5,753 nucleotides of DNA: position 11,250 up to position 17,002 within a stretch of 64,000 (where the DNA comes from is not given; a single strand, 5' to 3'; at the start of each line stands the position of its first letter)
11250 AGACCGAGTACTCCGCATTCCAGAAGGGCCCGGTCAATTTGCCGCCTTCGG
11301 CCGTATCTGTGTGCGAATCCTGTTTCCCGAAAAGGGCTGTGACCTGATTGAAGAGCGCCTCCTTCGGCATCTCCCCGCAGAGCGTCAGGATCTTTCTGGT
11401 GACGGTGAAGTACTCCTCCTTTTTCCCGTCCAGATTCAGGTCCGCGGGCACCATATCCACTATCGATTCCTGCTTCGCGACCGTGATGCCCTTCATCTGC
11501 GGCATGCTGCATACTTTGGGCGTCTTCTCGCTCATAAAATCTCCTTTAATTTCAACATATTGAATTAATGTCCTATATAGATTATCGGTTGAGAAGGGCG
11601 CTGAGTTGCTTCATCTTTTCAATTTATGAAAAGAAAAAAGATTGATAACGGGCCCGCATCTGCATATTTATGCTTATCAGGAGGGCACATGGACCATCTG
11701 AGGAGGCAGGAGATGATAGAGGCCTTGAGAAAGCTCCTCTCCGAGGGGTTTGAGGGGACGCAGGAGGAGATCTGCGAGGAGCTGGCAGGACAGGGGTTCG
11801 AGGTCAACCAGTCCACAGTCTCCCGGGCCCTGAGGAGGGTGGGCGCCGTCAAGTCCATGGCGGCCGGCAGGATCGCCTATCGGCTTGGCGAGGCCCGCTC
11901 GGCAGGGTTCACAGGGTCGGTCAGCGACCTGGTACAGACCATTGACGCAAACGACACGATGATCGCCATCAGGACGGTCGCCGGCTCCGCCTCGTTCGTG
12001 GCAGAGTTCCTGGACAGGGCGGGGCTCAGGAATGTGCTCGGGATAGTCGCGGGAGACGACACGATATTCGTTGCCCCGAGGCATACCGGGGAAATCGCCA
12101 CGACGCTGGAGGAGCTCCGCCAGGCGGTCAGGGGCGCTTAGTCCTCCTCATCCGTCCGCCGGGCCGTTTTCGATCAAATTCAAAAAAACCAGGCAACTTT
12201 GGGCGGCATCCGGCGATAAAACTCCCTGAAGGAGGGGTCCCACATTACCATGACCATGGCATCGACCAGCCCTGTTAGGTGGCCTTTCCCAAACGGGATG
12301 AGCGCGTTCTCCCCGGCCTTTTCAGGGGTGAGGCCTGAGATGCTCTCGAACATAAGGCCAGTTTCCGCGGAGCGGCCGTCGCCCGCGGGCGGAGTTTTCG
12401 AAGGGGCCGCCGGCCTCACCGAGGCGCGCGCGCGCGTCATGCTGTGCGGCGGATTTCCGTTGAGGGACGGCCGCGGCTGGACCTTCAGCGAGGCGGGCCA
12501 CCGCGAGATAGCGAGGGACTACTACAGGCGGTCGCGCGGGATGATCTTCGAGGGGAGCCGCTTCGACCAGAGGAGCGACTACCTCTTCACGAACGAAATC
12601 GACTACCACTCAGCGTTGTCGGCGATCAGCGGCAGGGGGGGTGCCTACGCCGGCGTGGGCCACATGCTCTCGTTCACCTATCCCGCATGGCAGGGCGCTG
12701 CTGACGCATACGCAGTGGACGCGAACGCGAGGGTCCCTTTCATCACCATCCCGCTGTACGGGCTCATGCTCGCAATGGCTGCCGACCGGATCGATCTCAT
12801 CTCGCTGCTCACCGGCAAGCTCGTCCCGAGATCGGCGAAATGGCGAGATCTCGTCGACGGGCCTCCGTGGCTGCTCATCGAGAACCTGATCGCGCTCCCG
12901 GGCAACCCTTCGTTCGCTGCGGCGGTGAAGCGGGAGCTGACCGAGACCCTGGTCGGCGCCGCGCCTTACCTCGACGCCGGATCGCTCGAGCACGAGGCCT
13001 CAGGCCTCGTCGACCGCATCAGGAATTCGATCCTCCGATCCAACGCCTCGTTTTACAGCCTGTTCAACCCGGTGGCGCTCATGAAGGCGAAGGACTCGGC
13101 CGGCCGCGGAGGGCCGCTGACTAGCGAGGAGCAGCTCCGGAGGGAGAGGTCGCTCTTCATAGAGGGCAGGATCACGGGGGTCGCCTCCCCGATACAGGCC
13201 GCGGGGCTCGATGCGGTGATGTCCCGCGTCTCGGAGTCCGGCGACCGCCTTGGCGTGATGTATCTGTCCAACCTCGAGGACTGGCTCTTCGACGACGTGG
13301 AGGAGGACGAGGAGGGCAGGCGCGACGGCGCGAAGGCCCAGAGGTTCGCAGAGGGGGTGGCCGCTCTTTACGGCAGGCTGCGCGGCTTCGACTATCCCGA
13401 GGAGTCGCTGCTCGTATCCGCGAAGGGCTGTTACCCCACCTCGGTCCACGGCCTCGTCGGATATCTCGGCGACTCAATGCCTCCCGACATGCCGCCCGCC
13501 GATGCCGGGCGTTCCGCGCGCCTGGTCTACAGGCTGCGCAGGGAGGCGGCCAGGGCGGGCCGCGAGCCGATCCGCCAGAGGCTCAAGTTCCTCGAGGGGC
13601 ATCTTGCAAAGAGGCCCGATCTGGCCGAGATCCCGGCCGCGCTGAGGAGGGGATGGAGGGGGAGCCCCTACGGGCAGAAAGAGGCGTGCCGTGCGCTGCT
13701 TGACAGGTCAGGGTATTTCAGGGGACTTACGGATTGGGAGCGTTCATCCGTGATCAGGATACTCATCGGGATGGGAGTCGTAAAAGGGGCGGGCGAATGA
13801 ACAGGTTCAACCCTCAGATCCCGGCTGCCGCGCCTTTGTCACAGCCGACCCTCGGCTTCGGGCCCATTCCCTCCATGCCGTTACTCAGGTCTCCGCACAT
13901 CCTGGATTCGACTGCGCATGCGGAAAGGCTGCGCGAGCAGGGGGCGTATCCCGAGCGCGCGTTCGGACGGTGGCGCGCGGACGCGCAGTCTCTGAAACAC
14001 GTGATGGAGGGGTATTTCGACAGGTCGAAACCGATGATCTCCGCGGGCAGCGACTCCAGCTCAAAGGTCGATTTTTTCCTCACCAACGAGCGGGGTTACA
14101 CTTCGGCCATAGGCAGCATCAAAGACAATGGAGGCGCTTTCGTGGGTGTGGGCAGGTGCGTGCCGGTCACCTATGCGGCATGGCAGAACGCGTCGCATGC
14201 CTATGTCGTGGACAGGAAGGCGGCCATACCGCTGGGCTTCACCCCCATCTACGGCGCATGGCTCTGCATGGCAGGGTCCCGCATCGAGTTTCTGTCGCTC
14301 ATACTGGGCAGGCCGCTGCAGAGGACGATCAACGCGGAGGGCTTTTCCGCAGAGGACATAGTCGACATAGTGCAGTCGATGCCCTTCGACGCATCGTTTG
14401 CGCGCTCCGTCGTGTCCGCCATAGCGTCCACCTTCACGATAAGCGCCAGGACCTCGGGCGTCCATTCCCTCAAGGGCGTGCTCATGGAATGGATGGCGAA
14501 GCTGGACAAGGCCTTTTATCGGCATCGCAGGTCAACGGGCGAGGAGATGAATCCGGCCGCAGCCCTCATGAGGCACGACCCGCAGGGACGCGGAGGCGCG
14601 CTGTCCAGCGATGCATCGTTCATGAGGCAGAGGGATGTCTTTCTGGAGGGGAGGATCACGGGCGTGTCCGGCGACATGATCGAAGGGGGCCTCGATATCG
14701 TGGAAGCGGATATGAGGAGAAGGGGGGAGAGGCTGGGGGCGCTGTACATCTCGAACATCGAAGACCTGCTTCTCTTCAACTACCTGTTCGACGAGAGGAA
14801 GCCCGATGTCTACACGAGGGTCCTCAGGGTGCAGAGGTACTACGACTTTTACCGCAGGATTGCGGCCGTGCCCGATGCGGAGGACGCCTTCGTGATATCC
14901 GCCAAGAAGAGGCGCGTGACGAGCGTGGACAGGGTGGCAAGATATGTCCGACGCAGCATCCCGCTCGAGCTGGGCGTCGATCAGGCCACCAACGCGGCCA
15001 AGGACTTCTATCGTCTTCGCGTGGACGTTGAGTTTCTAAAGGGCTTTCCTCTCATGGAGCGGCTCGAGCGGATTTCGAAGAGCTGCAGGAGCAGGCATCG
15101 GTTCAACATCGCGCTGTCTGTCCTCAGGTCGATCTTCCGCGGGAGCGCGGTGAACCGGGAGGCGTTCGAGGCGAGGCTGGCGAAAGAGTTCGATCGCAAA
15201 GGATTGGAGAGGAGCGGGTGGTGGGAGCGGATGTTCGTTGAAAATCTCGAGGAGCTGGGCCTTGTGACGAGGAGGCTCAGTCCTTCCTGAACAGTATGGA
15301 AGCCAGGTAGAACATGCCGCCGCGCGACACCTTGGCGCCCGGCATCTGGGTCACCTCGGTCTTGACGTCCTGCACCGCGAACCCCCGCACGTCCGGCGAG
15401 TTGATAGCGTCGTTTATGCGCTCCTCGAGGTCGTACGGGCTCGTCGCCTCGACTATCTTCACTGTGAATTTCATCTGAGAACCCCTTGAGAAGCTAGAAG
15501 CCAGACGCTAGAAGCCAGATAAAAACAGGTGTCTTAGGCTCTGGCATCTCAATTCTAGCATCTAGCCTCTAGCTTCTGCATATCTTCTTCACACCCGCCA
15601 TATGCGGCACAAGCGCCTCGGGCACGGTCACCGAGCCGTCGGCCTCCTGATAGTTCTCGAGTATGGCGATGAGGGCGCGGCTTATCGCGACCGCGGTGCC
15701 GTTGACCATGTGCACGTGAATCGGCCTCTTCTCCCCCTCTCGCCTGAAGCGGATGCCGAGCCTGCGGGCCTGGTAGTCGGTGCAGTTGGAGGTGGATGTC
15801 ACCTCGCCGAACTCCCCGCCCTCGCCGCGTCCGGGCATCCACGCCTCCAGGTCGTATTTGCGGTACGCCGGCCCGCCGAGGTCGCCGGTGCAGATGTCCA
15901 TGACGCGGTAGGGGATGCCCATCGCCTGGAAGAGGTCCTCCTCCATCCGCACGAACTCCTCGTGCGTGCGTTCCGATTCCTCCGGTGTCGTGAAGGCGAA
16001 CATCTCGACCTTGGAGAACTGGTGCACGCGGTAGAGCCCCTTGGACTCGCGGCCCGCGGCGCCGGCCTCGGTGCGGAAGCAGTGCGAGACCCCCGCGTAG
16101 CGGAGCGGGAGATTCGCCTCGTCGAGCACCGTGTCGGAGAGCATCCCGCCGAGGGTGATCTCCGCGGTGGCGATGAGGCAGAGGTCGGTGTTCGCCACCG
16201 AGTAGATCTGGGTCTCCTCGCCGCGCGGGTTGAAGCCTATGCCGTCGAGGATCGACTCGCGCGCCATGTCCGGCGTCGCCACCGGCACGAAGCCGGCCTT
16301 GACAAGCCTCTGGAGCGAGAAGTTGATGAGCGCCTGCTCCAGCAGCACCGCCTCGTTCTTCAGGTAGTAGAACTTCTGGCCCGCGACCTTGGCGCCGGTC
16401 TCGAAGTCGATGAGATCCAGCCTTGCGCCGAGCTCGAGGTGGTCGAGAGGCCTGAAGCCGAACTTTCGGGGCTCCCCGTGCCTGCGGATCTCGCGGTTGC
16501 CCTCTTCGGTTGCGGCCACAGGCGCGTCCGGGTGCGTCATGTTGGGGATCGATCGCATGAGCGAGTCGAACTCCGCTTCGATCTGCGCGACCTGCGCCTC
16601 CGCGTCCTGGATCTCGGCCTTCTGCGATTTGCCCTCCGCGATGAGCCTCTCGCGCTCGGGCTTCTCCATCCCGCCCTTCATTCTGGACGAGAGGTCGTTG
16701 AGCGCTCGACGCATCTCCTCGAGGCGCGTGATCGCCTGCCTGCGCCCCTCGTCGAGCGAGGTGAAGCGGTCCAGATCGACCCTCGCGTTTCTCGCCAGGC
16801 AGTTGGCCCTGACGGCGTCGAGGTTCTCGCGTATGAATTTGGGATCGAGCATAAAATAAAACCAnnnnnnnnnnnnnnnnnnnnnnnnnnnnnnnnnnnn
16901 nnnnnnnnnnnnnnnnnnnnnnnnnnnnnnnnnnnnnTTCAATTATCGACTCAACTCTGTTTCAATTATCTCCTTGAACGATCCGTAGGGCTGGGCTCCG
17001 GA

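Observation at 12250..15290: Two translationally coupled ~500-aa paralogs of an unknown family directly downstream of argR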

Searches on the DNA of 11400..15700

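Call 94: search_rna_families(source=window, start=11400, end=15700, threshold=evalue, max_evalue=1)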
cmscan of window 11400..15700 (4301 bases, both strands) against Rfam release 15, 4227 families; matches with E-value up to 1: 1.
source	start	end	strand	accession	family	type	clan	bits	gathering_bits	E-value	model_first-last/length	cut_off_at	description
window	11550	11671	+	RF02377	SurA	Gene; sRNA;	-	15.2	100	0.74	1-279/279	no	SurA sRNA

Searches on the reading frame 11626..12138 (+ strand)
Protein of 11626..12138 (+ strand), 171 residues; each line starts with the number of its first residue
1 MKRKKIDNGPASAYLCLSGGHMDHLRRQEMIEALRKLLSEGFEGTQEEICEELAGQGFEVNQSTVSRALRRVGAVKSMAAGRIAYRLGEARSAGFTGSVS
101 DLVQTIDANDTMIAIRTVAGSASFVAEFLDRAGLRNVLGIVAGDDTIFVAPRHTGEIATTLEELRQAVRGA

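Call 6: search_protein_families(library=pfam, proteins=[window:11626-12138:+], max_evalue=1)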
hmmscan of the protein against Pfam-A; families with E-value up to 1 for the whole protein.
window:11626-12138:+ (171 aa): 6 families
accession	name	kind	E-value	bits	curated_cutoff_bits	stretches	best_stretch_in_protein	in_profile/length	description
PF02863.23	Arg_repressor_C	-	6.1e-19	68.1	25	1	100-165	2-67/68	Arginine repressor, C-terminal domain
PF01316.27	Arg_repressor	-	2.9e-13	49.8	27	1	26-90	2-67/70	Arginine repressor, DNA binding domain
PF09288.16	UBA_3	-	0.0095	16.2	20.4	1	44-79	7-39/55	Fungal ubiquitin-associated domain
PF13613.12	HTH_Tnp_4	-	0.044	13.8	27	1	52-72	23-43/53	Helix-turn-helix of DDE superfamily endonuclease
PF01498.24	HTH_Tnp_Tc3_2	-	0.097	13.4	31.5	1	45-74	15-44/72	Transposase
PF03333.19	PapB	-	0.13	12.7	29.4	1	26-79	38-84/91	Adhesin biosynthesis transcription regulatory protein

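Call 7: search_protein_families(library=ncbifam, proteins=[window:11626-12138:+], max_evalue=1)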
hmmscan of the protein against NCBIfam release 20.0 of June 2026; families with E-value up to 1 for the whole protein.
window:11626-12138:+ (171 aa): 6 families
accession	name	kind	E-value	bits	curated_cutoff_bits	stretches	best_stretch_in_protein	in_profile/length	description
TIGR01529.1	argR_whole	equivalog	2.1e-32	112.2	130.45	1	30-165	3-143/146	arginine repressor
NF003457.0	PRK05066.1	equivalog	7.9e-31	106.7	194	1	26-167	6-151/156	transcriptional regulator ArgR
NF001680.0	PRK00441.1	equivalog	1.5e-21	77.1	184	1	44-168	19-148/150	arginine repressor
NF002880.0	PRK03341.1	equivalog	1.4e-20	73.6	200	1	36-166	24-168/170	arginine repressor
NF003281.1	PRK04280.1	equivalog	7e-16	58.7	182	1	34-156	9-136/148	transcriptional regulator AhrC/ArgR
NF033577.2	transpos_IS481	equivalog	0.017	14.6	224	1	28-78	64-111/284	IS481 family transposase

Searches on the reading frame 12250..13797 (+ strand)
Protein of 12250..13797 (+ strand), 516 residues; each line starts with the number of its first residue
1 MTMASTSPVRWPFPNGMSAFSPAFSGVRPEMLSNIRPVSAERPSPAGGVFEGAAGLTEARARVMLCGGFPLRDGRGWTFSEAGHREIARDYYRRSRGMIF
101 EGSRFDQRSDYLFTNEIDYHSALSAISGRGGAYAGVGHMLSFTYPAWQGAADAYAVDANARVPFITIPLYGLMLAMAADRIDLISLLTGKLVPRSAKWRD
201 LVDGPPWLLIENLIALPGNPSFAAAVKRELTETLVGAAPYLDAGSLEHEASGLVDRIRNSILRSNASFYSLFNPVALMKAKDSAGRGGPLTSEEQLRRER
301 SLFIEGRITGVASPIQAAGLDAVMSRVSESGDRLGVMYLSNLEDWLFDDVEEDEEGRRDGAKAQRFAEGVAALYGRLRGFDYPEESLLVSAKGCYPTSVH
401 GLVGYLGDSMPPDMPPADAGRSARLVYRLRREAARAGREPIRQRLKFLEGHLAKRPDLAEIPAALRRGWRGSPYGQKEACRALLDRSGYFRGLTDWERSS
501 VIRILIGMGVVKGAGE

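Call 6: search_protein_families(library=pfam, proteins=[window:12250-13797:+], max_evalue=1)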
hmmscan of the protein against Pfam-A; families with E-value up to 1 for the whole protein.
window:12250-13797:+ (516 aa): 1 family
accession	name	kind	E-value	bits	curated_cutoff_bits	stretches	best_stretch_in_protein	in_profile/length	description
PF25046.1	DUF7790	-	1.3e-11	44.8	23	2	111-188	1-77/272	Domain of unknown function (DUF7790)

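Call 7: search_protein_families(library=ncbifam, proteins=[window:12250-13797:+], max_evalue=1)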
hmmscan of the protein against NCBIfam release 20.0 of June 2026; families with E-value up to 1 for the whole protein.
window:12250-13797:+ (516 aa): 1 family
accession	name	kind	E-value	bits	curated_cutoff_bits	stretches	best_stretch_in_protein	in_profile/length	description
NF047518.1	LIC_10091_fam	equivalog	0.00063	19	350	1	111-160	41-90/325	LIC_10091 family lipoprotein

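Call 8: search_solved_structures(query=window:12250-13797:+, max_evalue=10)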
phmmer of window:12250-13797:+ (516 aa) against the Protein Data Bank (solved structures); distinct sequences matched with E-value up to 10: 4.
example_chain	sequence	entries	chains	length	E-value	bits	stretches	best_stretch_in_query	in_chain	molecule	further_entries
1ryy_A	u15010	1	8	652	0.1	14.4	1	127-169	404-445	alpha-amino acid ester hydrolase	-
1nx9_A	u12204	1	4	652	0.11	14.4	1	127-169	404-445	alpha-amino acid ester hydrolase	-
2b4k_A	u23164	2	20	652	0.11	14.4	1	127-169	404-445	Alpha-amino acid ester hydrolase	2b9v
6ulo_A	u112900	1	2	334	0.39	12.6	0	291-346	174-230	Uncharacterized protein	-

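Call 11: find_homologous_proteins(query=window:12250-13797:+)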
Query window:12250-13797:+ (516 aa): 3 proteins with E <= 0.001 among 8000 candidates.
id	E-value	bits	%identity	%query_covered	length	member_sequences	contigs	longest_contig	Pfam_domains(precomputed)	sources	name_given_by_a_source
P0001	0.0e+0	1157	100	100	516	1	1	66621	PF25046.2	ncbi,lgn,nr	ncbi:MAG: hypothetical protein JXA24_07865 [Proteobacteria bacterium]|nr:hypothetical protein [Pseud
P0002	1.2e-107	379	41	94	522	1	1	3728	PF25046.2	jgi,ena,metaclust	metaclust:\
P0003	6.0e-106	373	41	94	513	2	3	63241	PF25046.2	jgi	-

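Call 17: find_encoding_contigs(protein=P0003, flank=8000, max_places=4)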
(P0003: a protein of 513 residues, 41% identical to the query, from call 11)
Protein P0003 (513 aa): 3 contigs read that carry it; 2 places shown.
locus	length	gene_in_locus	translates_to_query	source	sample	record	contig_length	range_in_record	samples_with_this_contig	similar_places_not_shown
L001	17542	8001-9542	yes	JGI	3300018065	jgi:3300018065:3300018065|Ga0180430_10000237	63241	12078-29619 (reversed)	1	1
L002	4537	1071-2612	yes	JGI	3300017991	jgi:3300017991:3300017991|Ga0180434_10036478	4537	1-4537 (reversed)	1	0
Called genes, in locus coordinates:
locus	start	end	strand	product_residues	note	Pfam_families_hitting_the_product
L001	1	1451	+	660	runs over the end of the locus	-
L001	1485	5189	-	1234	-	PF13646:HEAT_2 (weak)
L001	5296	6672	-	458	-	-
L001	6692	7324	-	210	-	-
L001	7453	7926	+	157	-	PF01316:Arg_repressor, PF02863:Arg_repressor_C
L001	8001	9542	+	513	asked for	PF25046:DUF7790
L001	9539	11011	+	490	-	PF25046:DUF7790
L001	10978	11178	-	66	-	-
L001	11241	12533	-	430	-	PF02403:Seryl_tRNA_N, PF00587:tRNA-synt_2b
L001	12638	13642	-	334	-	PF13623:SurA_N_2 (weak), PF13624:SurA_N_3, PF13098:Thioredoxin_2 (weak), PF13462:Thioredoxin_4, PF01323:DSBA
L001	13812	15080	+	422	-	PF07690:MFS_1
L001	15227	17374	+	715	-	PF00082:Peptidase_S8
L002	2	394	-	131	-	?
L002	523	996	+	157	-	PF01316:Arg_repressor, PF02863:Arg_repressor_C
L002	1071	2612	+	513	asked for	PF25046:DUF7790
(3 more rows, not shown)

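Call 87: search_protein_families(library=padloc, proteins=[window:12250-13797:+], max_evalue=0.01)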
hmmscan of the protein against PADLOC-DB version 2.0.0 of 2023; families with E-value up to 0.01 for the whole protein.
window:12250-13797:+ (516 aa): 0 families

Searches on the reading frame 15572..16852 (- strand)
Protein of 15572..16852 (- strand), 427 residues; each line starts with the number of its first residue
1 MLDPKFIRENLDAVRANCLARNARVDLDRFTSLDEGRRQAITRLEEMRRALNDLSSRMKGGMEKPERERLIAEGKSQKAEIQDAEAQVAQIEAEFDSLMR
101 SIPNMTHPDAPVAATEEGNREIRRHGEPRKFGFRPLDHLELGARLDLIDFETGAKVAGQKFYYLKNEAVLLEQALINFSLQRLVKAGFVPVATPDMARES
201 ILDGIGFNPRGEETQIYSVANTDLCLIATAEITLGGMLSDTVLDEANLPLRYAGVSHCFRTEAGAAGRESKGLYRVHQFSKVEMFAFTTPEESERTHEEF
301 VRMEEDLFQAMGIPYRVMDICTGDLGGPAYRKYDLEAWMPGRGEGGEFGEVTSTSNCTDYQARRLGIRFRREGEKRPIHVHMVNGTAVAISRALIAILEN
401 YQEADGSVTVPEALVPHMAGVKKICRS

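Call 76: find_related_loci(query=window:15572-16852:-, collection=genome_contigs, flank=3000)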
Query window:15572-16852:- (427 aa) in genome_contigs; peptide patterns used: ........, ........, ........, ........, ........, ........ (x = any residue, [..] = any of these).
600 stretches matched a pattern (row limit reached: there are more); 588 encode a relative of the query (tblastn E <= 1e-3); the best 80 are kept; 80 distinct loci.
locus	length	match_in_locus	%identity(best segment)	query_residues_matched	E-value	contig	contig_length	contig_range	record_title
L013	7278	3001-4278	68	1-426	0e+0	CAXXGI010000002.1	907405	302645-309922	MAG: bacterium isolate 6c96434a-ce13-4ced-a411-5e06885b37c0 genome assembly, contig: contig_2, whole genome shotgun sequ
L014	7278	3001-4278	72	1-426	0e+0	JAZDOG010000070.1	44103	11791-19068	MAG: Pseudomonadota bacterium isolate MEGAHIT-group-0.760 k141_1635443, whole genome shotgun sequence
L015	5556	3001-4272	65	1-424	0e+0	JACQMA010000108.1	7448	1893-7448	MAG: Deltaproteobacteria bacterium isolate NC_groundwater_1217_Ag_S-0.1um_54_19 S_p1_S3_coassembly_k141_1073650, whole g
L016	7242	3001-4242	65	1-414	4e-173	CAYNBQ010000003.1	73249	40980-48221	MAG TPA_asm: uncultured Verrucomicrobiota bacterium isolate SRP338002_co1_114 genome assembly, contig: NODE_347_length_7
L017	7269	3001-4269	59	1-419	5e-171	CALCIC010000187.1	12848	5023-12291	MAG TPA_asm: uncultured Isosphaeraceae bacterium isolate SRR3997478_bin.93_CONCOCT_v1.1_MAG genome assembly, contig: ERZ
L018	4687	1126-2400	60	1-426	1e-174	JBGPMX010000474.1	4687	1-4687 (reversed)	MAG: Planctomycetia bacterium isolate OBJ_0618_7090110_228 k141_2154506_length_4687_cov_8.0000, whole genome shotgun seq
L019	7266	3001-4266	60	1-418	2e-170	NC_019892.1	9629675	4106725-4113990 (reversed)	Singulisphaera acidiphila DSM 18658, complete sequence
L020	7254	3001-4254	58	1-418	3e-170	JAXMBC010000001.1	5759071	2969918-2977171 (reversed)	MAG: Gemmatales bacterium isolate STL-PLA26 C1.125.fa-1, whole genome shotgun sequence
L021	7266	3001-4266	60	1-418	2e-169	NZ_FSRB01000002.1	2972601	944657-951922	Singulisphaera sp. GP187, whole genome shotgun sequence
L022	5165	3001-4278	57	1-424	2e-169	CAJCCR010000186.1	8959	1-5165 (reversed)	MAG: uncultured Planctomycetaceae bacterium isolate Loc090116-8m_bin-1509 genome assembly, contig: bin-1509:186/458, who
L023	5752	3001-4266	59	1-419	9e-169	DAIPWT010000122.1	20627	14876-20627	MAG TPA_asm: Gemmataceae bacterium isolate CTOTU41487 NODE_2145_length_20627_cov_11.469133, whole genome shotgun sequenc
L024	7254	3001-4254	58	1-419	4e-168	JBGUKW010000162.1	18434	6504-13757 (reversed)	MAG: Candidatus Xenobia bacterium isolate ruminal_MAG_271 ruminal_MAG_271_contig_0162, whole genome shotgun sequence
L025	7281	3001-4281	57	1-427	6e-168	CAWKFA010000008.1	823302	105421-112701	MAG: uncultured Planctomycetota bacterium isolate MFD01213.bin.2.22 genome assembly, contig: contig_332, whole genome sh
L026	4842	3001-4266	58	1-418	3e-167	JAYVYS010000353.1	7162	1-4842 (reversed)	MAG: Isosphaeraceae bacterium isolate GL85_UP_metabinner_48 GL85_UP_metabinner_48_352, whole genome shotgun sequence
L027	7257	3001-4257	58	1-418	4e-166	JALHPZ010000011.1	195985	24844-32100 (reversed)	MAG: Gemmataceae bacterium isolate bin.39_sub c_000000000433, whole genome shotgun sequence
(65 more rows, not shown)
